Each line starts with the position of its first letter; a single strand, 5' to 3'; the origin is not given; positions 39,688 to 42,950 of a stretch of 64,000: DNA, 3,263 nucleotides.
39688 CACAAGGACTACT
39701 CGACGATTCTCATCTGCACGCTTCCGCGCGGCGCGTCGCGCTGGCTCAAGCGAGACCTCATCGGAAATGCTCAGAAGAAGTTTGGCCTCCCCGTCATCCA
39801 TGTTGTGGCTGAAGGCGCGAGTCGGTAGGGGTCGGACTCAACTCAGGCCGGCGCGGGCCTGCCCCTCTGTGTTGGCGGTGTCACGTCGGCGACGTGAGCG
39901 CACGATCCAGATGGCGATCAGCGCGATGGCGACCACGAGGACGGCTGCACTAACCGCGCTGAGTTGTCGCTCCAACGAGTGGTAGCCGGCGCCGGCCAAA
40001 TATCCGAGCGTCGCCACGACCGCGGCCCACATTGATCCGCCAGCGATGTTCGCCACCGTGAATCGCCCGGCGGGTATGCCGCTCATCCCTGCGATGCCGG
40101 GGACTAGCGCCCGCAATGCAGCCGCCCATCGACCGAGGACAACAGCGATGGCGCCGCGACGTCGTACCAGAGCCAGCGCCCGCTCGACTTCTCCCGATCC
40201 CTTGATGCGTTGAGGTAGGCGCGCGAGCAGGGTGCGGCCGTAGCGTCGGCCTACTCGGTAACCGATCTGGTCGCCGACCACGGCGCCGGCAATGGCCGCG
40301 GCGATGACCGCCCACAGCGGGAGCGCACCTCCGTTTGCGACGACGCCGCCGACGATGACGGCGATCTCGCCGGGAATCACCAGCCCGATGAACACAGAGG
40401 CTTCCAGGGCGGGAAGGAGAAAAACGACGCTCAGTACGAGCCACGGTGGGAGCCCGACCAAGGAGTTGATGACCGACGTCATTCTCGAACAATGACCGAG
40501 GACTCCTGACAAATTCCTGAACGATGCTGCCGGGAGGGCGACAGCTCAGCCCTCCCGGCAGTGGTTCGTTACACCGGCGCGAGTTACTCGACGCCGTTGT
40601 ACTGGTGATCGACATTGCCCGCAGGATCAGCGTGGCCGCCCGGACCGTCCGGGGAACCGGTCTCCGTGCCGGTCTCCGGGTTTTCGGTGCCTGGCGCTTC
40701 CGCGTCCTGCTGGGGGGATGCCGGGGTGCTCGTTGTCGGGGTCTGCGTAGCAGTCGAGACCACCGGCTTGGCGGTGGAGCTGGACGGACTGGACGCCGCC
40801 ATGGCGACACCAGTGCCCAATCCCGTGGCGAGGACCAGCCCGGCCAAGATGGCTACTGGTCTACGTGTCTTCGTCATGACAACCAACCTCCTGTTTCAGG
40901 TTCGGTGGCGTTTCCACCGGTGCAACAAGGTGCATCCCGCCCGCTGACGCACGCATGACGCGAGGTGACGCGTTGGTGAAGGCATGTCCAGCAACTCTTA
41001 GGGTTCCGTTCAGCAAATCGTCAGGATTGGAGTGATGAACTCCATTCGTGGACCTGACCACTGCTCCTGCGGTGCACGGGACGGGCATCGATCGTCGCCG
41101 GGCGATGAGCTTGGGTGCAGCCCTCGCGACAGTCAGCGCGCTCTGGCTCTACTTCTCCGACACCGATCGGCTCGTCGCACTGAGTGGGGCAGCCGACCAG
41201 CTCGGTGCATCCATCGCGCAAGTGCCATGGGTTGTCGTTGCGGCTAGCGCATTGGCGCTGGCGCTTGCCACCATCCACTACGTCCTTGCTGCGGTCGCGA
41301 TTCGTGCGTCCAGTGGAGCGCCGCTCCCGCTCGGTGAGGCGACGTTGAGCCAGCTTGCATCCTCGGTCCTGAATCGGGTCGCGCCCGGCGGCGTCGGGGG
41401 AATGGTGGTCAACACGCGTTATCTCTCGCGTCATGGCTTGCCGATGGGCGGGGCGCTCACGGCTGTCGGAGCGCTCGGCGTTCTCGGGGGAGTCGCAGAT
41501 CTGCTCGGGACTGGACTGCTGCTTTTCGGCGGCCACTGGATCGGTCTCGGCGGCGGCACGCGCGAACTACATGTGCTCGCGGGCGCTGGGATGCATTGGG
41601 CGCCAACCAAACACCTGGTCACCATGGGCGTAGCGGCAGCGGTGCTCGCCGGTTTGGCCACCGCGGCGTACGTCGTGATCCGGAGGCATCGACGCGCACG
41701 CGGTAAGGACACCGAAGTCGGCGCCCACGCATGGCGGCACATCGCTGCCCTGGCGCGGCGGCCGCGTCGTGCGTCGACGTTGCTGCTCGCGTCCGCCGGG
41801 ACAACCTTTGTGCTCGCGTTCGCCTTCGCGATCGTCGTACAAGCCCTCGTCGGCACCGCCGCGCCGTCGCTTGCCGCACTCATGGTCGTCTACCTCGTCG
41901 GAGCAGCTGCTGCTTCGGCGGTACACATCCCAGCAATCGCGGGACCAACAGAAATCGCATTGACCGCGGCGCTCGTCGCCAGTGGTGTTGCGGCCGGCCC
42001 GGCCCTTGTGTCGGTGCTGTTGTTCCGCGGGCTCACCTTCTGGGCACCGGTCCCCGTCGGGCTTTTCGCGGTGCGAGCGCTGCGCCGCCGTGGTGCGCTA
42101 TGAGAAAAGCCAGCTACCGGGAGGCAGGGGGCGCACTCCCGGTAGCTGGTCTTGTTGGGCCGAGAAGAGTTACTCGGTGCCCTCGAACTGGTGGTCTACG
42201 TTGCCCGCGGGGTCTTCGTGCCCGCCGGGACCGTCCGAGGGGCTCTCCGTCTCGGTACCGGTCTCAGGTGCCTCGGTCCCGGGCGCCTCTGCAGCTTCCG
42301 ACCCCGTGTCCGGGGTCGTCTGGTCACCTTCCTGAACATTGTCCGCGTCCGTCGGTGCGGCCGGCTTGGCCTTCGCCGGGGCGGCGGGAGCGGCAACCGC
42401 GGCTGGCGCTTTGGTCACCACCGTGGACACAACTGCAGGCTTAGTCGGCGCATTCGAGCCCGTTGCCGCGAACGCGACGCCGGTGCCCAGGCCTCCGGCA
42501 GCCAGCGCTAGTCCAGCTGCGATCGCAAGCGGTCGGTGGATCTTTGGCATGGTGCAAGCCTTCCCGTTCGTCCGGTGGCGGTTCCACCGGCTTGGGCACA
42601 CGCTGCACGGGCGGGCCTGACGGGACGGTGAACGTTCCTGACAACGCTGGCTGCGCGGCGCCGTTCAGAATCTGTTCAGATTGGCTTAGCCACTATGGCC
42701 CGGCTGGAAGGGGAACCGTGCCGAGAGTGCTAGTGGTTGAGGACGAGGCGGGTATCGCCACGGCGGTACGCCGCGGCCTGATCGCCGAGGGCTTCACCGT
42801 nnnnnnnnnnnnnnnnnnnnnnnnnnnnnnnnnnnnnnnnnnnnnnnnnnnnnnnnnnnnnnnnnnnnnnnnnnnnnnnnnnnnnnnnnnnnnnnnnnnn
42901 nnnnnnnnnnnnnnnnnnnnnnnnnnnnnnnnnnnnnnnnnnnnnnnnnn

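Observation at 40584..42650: Two paralogous small secreted proteins with a conserved His/Asp-rich C-terminal motif and a shared palindromic 5'-UTR element, flanking a polytopic membrane protein next to a two-component system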

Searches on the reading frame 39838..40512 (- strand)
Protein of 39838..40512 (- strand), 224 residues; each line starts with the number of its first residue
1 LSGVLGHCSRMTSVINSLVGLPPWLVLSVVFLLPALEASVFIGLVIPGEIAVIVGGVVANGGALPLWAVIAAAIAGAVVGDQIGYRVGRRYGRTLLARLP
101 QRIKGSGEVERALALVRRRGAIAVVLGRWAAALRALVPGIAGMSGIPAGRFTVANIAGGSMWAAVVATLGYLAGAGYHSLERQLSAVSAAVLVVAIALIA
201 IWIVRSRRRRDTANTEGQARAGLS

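Call 6: search_protein_families(library=pfam, proteins=[window:39838-40512:-], max_evalue=0.01)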
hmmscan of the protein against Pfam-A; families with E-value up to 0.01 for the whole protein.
window:39838-40512:- (224 aa): 1 family
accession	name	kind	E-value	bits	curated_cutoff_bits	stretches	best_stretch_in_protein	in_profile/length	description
PF09335.16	VTT_dom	-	3e-19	70.1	33.9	1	46-172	1-123/123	VTT domain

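Call 7: search_protein_families(library=ncbifam, proteins=[window:39838-40512:-], max_evalue=0.01)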
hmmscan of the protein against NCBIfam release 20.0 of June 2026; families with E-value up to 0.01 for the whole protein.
window:39838-40512:- (224 aa): 3 families
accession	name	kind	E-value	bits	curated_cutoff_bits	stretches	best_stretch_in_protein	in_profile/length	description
NF008102.0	PRK10847.1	equivalog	2.3e-18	66.8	236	1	25-211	28-215/219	DedA family protein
NF052604.1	UndecprPTUtpABac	equivalog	7e-11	42.6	250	1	40-210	20-194/198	undecaprenyl phosphate transporter UptA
NF052605.1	UndecprPTUptAStph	equivalog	1.3e-10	41.6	300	1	42-204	26-192/197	undecaprenyl phosphate transporter UptA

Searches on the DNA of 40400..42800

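Call 61: search_rna_families(source=window, start=40400, end=42800, threshold=evalue, max_evalue=1)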
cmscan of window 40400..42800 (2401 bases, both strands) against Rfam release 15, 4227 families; matches with E-value up to 1: 0.
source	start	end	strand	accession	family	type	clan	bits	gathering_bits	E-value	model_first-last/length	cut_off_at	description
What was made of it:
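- On Known RNA families / intrinsic attenuators (for the palindrome): No Rfam hit at E<=1 in 40400-42800 (call 61).
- No Rfam family matches (call 61).
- Tried and rejected: Rfam gave no match (call 61).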
